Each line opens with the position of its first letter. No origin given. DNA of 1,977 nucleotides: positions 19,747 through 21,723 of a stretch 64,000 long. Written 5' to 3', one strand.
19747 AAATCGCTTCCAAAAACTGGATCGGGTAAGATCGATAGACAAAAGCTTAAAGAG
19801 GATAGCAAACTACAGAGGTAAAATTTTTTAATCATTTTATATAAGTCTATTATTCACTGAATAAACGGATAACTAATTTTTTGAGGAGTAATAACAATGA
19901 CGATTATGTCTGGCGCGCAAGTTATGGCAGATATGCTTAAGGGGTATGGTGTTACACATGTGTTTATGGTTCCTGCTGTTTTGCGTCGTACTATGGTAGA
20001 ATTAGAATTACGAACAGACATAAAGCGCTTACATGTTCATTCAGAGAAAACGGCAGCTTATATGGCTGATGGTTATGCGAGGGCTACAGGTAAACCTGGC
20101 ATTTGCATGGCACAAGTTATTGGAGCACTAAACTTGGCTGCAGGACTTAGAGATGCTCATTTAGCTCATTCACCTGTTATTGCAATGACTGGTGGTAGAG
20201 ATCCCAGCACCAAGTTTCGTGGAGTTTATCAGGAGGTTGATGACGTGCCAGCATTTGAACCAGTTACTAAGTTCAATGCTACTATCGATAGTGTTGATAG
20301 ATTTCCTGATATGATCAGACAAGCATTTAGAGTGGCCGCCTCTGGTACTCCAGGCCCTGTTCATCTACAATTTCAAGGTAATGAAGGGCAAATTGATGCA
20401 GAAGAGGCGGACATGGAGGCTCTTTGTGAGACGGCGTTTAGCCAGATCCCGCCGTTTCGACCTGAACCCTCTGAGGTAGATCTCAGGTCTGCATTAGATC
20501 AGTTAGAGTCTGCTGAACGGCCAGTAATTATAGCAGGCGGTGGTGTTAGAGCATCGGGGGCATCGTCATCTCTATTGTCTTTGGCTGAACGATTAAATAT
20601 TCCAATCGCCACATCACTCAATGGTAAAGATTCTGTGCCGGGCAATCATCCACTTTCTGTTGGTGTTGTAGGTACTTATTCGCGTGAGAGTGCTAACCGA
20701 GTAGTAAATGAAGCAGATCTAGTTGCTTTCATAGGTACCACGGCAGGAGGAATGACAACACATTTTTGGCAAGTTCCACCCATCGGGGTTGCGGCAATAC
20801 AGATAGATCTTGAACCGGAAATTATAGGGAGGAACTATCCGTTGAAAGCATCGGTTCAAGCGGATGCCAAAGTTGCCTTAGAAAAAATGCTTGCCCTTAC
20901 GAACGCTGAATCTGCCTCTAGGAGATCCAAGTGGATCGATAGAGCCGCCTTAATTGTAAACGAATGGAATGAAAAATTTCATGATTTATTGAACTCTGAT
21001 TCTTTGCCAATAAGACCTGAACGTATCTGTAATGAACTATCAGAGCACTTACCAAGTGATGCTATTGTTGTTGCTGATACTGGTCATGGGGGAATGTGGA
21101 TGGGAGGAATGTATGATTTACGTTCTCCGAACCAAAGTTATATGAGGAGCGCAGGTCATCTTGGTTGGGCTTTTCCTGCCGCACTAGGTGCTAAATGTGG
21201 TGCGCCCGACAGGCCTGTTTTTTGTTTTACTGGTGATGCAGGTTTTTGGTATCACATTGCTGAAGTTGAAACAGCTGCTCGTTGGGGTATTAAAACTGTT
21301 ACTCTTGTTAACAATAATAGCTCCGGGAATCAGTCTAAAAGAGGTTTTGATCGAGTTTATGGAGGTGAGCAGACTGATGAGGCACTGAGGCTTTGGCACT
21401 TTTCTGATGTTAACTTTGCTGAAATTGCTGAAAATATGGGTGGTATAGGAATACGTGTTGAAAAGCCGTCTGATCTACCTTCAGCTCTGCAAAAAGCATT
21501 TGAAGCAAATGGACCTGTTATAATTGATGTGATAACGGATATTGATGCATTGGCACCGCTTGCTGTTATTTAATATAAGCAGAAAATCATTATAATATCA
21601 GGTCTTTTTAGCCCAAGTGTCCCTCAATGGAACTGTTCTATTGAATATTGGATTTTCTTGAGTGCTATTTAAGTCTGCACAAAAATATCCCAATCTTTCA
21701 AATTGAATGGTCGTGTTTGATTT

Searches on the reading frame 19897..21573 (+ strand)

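Call 9: search_protein_families(library=pfam, proteins=[window:19897-21573:+])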
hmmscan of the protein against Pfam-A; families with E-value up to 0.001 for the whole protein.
window:19897-21573:+ (558 aa): 3 families
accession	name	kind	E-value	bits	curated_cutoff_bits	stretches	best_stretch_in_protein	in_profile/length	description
PF00205.28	TPP_enzyme_M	-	2.4e-35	121.6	30.4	1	197-330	2-136/137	Thiamine pyrophosphate enzyme, central domain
PF02775.26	TPP_enzyme_C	-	1.9e-31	109.4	21.9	1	394-545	1-151/151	Thiamine pyrophosphate enzyme, C-terminal TPP binding domain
PF02776.23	TPP_enzyme_N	-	9.7e-26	90.3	26.8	1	4-116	1-116/119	Thiamine pyrophosphate enzyme, N-terminal TPP binding domain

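Call 50: search_protein_families(library=ncbifam, proteins=[window:19897-21573:+], max_evalue=1e-10)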
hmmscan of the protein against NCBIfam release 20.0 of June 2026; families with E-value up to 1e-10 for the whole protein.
window:19897-21573:+ (558 aa): 51 families (the best 25 are shown)
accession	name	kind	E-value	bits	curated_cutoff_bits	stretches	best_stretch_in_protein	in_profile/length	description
NF004772.0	PRK06112.1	subfamily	2.2e-101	340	673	1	4-556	14-568/578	acetolactate synthase catalytic subunit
TIGR00118.1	acolac_lg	equivalog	8.6e-97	324.9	538.35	1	4-549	1-536/557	biosynthetic-type acetolactate synthase large subunit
NF004919.0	PRK06276.1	equivalog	8.9e-95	318.2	866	1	4-552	1-543/582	acetolactate synthase large subunit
NF006052.0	PRK08199.1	subfamily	9.9e-90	301.4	539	1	4-555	8-545/559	thiamine pyrophosphate protein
NF004710.0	PRK06048.1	equivalog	6.4e-88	295.6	976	1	3-551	7-541/561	acetolactate synthase large subunit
NF006187.0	PRK08322.1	equivalog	1e-87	294.9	509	1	4-548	2-529/548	acetolactate synthase large subunit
NF006377.0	PRK08611.1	equivalog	5.5e-80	269.6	742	1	4-555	4-536/576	pyruvate oxidase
NF006122.0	PRK08266.1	subfamily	5e-77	259.6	571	1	1-547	1-524/543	hypothetical protein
NF008431.0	PRK11269.1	equivalog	2.6e-75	254.1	791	1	1-547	1-555/591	glyoxylate carboligase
NF005651.0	PRK07418.1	subfamily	1.4e-74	251.4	942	1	3-547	18-559/617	acetolactate synthase large subunit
NF005039.0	PRK06456.1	equivalog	1.6e-74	251.5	868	1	4-553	2-550/572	acetolactate synthase large subunit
NF006016.1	PRK08155.1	equivalog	1.8e-74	251.2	870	1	4-550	3-535/554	acetolactate synthase large subunit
NF004807.0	PRK06154.1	equivalog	4.2e-73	246.9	607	1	4-548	20-555/565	thiamine pyrophosphate-requiring protein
NF005713.0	PRK07525.1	subfamily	1.2e-71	241.9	620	1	4-547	6-562/592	sulfoacetaldehyde acetyltransferase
NF005860.0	PRK07789.1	equivalog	1.3e-71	241.8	881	1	3-552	33-583/615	acetolactate synthase large subunit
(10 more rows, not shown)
